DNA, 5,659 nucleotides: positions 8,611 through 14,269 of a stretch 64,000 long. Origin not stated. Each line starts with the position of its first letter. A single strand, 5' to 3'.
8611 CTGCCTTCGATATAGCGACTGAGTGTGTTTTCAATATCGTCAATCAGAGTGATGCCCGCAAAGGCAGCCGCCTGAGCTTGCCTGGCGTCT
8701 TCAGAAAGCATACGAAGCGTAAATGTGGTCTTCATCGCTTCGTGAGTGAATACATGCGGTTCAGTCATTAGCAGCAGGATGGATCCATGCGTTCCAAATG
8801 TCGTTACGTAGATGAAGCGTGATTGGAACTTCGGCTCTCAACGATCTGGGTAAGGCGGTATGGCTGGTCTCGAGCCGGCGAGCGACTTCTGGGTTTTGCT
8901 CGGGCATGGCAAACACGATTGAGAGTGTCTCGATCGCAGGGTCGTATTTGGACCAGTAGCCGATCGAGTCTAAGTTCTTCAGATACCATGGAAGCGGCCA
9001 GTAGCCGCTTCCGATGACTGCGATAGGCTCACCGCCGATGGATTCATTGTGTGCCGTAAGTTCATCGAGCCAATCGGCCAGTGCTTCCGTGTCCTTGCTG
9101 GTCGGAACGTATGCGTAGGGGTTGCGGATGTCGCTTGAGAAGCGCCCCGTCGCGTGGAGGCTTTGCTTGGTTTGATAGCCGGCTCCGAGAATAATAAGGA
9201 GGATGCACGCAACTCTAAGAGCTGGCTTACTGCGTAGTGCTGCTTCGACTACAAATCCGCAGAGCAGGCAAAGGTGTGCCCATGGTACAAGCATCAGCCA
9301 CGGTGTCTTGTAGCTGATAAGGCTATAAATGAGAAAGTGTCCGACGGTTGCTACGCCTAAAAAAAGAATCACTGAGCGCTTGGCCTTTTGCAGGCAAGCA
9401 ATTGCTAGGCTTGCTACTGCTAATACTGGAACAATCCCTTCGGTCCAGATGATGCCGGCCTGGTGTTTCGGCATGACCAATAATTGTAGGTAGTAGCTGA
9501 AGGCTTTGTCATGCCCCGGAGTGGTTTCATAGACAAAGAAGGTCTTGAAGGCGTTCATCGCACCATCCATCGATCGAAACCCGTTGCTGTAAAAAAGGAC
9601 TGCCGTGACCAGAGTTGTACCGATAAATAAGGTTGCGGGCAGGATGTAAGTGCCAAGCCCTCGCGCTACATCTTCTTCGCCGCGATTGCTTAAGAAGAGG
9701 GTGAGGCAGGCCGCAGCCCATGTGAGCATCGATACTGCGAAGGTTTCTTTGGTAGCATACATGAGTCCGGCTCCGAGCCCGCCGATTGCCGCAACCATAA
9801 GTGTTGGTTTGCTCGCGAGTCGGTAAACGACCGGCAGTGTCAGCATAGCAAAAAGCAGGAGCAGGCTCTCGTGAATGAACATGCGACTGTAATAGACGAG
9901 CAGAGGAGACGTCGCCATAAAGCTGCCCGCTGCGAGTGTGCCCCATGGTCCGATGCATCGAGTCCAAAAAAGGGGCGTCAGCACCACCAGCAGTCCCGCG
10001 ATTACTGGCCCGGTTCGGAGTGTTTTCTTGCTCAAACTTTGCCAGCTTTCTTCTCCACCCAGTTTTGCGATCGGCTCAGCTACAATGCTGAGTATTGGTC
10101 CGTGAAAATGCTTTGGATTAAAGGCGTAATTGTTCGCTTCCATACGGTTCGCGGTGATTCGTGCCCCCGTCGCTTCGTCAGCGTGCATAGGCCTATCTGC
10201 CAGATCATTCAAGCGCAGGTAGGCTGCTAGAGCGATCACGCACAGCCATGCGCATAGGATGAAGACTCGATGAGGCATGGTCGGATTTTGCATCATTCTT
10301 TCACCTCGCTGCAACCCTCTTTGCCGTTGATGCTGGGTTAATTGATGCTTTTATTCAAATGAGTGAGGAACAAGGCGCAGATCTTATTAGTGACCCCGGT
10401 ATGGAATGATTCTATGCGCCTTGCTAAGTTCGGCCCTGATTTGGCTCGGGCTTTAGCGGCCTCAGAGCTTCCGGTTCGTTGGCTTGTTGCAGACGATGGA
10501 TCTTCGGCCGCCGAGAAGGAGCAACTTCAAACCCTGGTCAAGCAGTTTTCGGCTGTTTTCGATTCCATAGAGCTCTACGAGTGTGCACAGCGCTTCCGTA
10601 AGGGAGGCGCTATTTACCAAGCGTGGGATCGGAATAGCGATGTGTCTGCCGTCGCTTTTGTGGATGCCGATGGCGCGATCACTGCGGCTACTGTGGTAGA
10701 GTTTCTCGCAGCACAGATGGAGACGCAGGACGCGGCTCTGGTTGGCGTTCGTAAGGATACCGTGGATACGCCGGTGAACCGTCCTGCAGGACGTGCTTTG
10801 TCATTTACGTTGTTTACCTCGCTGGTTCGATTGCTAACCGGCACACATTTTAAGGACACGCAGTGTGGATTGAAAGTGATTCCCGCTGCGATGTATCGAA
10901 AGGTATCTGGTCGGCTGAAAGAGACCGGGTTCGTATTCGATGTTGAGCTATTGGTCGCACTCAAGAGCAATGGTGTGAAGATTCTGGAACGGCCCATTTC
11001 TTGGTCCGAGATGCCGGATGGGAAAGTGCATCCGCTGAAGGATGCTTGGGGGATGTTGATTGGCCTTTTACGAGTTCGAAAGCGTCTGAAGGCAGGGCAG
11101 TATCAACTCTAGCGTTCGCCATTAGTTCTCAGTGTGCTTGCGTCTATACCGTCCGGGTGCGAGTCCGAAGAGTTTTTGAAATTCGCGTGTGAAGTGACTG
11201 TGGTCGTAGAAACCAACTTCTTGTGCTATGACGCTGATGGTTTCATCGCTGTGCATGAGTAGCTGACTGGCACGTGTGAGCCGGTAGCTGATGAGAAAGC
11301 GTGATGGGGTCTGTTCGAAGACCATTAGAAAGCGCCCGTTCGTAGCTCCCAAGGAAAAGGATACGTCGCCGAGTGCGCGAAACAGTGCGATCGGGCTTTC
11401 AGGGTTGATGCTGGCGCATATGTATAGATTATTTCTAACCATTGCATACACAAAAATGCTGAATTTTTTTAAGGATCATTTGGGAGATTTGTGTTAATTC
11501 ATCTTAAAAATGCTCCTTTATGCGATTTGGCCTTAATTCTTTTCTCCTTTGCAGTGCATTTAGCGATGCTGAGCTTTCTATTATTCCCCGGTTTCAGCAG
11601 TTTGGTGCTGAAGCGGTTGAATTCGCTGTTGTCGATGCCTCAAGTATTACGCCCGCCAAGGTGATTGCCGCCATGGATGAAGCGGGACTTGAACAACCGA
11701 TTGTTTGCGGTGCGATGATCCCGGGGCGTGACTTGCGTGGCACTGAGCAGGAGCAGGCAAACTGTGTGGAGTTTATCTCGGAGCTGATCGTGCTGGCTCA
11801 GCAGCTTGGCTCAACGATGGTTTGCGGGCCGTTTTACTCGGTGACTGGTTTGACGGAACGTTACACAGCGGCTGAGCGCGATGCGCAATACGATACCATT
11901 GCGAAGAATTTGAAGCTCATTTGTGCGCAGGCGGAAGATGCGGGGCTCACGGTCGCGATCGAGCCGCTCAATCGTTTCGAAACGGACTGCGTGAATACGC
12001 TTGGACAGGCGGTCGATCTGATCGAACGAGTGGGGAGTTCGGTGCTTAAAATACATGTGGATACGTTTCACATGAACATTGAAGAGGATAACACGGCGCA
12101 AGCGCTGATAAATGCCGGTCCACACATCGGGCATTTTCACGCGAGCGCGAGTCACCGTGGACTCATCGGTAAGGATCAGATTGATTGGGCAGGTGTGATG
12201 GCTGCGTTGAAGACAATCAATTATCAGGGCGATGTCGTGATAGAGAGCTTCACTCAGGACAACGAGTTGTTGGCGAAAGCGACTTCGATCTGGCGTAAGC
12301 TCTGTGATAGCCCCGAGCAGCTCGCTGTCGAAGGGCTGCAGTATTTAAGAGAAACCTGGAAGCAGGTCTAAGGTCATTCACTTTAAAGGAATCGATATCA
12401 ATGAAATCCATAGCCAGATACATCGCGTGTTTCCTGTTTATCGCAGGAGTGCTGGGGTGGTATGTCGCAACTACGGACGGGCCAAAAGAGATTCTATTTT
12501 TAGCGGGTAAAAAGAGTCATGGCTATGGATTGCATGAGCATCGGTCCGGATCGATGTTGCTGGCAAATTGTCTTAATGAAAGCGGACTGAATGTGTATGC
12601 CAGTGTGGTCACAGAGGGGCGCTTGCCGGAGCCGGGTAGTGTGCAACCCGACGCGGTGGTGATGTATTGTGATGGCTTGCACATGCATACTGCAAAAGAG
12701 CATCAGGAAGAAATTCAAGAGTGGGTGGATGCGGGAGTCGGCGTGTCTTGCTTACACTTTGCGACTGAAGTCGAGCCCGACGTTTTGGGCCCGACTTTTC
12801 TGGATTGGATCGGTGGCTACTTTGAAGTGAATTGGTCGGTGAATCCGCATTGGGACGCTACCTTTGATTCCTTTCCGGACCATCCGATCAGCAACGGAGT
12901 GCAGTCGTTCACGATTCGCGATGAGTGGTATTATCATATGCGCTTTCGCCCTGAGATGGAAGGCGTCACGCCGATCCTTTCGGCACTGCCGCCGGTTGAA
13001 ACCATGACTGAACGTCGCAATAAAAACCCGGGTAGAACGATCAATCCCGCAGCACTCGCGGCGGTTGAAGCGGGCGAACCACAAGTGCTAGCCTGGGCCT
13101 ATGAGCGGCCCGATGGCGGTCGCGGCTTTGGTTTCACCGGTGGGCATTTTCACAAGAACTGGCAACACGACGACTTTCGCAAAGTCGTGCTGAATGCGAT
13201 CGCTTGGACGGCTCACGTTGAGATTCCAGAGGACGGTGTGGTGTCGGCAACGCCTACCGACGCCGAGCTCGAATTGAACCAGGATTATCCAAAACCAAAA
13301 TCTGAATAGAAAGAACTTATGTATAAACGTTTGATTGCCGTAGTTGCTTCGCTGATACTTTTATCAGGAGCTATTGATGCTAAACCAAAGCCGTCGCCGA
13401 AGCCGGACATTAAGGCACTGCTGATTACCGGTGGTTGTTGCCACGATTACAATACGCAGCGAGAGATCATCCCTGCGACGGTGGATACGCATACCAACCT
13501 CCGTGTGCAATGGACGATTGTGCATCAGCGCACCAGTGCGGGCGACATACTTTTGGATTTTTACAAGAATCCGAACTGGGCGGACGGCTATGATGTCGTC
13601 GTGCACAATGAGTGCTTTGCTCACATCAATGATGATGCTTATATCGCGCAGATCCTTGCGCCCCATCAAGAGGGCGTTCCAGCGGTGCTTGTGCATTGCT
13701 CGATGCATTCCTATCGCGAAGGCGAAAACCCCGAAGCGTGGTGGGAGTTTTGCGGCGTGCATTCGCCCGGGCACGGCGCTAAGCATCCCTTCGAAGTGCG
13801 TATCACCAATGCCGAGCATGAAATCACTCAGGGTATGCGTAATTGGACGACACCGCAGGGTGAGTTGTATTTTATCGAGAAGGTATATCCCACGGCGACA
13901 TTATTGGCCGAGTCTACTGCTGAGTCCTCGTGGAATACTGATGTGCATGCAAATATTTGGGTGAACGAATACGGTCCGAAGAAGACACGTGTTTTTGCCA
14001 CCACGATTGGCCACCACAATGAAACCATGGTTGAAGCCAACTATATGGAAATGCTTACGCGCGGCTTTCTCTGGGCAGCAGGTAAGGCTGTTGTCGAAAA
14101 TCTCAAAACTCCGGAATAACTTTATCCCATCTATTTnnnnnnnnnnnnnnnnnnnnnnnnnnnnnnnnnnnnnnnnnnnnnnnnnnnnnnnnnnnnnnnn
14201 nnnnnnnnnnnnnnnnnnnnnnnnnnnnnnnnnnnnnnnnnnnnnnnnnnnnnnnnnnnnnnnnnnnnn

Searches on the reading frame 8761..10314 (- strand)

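Call 17: search_protein_families(library=pfam, proteins=[window:8761-10314:-], max_evalue=0.001)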
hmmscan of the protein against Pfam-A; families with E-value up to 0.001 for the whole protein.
window:8761-10314:- (517 aa): 1 family
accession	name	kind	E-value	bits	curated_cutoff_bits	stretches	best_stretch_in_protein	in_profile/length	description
PF13231.12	PMT_2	-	1.9e-05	25.4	26.1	1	100-207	25-130/160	Dolichyl-phosphate-mannose-protein mannosyltransferase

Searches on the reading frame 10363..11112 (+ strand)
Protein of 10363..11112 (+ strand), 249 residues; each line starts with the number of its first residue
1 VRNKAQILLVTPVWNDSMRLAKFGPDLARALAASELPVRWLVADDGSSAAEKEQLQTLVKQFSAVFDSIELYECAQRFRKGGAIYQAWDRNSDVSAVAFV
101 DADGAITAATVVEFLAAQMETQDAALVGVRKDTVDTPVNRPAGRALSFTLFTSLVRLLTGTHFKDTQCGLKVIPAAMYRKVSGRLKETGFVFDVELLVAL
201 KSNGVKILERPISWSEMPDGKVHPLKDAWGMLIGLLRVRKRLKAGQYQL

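Call 17: search_protein_families(library=pfam, proteins=[window:10363-11112:+], max_evalue=0.001)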
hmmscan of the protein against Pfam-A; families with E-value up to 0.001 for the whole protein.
window:10363-11112:+ (249 aa): 1 family
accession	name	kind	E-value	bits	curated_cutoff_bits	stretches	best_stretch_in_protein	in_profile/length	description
PF00535.33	Glycos_transf_2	-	1.9e-07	31.6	23.3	1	28-180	18-161/168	Glycosyl transferase family 2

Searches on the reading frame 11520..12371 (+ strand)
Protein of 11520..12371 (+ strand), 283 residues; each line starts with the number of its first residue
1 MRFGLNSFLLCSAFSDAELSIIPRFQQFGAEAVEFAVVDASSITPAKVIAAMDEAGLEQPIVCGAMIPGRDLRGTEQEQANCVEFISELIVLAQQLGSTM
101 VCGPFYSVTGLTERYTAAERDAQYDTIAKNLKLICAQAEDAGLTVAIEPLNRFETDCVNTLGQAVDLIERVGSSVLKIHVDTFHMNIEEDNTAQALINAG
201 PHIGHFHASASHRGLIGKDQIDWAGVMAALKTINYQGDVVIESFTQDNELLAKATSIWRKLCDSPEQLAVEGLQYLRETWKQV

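Call 16: search_protein_families(library=pfam, proteins=[window:11520-12371:+], max_evalue=0.001)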
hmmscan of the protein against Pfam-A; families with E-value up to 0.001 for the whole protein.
window:11520-12371:+ (283 aa): 1 family
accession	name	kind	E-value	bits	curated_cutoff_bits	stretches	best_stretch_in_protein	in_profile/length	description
PF01261.30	AP_endonuc_2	-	1.9e-38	133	31.1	1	27-278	6-248/249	Xylose isomerase-like TIM barrel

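Call 53: search_protein_families(library=ncbifam, proteins=[window:11520-12371:+], max_evalue=0.001)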
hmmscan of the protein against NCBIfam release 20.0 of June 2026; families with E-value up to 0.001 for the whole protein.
window:11520-12371:+ (283 aa): 11 families
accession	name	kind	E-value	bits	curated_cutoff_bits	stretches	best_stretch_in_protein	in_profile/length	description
NF051856.1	PsicseEpim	equivalog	2.7e-42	145.5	300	1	23-267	23-269/287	D-psicose 3-epimerase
NF041099.2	keto_glucon_epim_IolO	equivalog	5.3e-31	107.9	300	1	22-246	27-249/269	5-keto-L-gluconate epimerase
TIGR03234.1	OH-pyruv-isom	equivalog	3.7e-19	69.1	353.45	1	73-246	70-243/254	hydroxypyruvate isomerase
NF043033.1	OxoTetrIsom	equivalog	2.4e-13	50.4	325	1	90-242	87-236/251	2-oxo-tetronate isomerase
NF007444.0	PRK09997.1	equivalog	2.3e-12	46.9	465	1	119-242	114-240/258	hydroxypyruvate isomerase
NF009689.0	PRK13210.1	subfamily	5.1e-09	35.7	200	1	78-250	89-263/286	L-ribulose-5-phosphate 3-epimerase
NF009688.0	PRK13209.1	subfamily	1.8e-08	33.7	317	1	78-250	93-261/286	L-ribulose-5-phosphate 3-epimerase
NF007360.0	PRK09856.1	equivalog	1.6e-07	31.1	305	1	74-245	80-250/276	fructoselysine 3-epimerase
TIGR00542.1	hxl6Piso_put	equivalog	2.5e-05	23.8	272.15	1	79-249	89-255/279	L-ribulose-5-phosphate 3-epimerase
NF042435.1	DhshikDhtase_QuiC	equivalog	0.00021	19.9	1200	0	116-244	102-241/635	3-dehydroshikimate dehydratase QuiC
NF041277.1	coba_remo_CbiR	equivalog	0.00043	19.9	105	0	77-247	78-238/249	cobamide remodeling phosphodiesterase CbiR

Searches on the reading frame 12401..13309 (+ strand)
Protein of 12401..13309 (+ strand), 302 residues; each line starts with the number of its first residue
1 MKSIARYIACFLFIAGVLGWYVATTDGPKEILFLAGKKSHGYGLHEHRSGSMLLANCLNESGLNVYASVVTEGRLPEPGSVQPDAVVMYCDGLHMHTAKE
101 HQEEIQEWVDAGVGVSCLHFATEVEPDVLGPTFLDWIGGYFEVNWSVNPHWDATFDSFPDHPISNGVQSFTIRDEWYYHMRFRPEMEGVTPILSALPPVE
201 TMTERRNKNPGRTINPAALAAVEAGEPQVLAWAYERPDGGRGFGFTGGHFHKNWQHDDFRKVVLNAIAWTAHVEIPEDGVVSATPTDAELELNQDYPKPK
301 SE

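Call 16: search_protein_families(library=pfam, proteins=[window:12401-13309:+], max_evalue=0.001)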
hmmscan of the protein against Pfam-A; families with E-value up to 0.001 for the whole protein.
window:12401-13309:+ (302 aa): 1 family
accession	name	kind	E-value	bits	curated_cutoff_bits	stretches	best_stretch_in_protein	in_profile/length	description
PF06283.17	ThuA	-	4.3e-20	73.3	33.4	1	40-270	9-209/209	Trehalose utilisation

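Call 53: search_protein_families(library=ncbifam, proteins=[window:12401-13309:+], max_evalue=0.001)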
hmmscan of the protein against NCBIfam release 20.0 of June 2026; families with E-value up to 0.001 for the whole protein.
window:12401-13309:+ (302 aa): 0 families

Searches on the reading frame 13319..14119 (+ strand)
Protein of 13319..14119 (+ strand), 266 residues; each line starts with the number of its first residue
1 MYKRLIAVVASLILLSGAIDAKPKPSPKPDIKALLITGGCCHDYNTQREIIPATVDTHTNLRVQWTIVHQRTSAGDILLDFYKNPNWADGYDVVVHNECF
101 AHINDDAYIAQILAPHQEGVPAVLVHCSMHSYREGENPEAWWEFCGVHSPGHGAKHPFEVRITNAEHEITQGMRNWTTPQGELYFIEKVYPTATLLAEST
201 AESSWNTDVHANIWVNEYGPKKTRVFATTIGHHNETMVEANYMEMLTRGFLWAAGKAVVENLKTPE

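Call 16: search_protein_families(library=pfam, proteins=[window:13319-14119:+], max_evalue=0.001)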
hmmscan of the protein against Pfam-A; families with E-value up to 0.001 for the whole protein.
window:13319-14119:+ (266 aa): 1 family
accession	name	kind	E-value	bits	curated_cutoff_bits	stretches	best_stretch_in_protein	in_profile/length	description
PF06283.17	ThuA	-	1.6e-19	71.4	33.4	1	89-253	49-209/209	Trehalose utilisation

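Call 53: search_protein_families(library=ncbifam, proteins=[window:13319-14119:+], max_evalue=0.001)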
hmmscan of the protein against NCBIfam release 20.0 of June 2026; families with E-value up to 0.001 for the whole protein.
window:13319-14119:+ (266 aa): 0 families
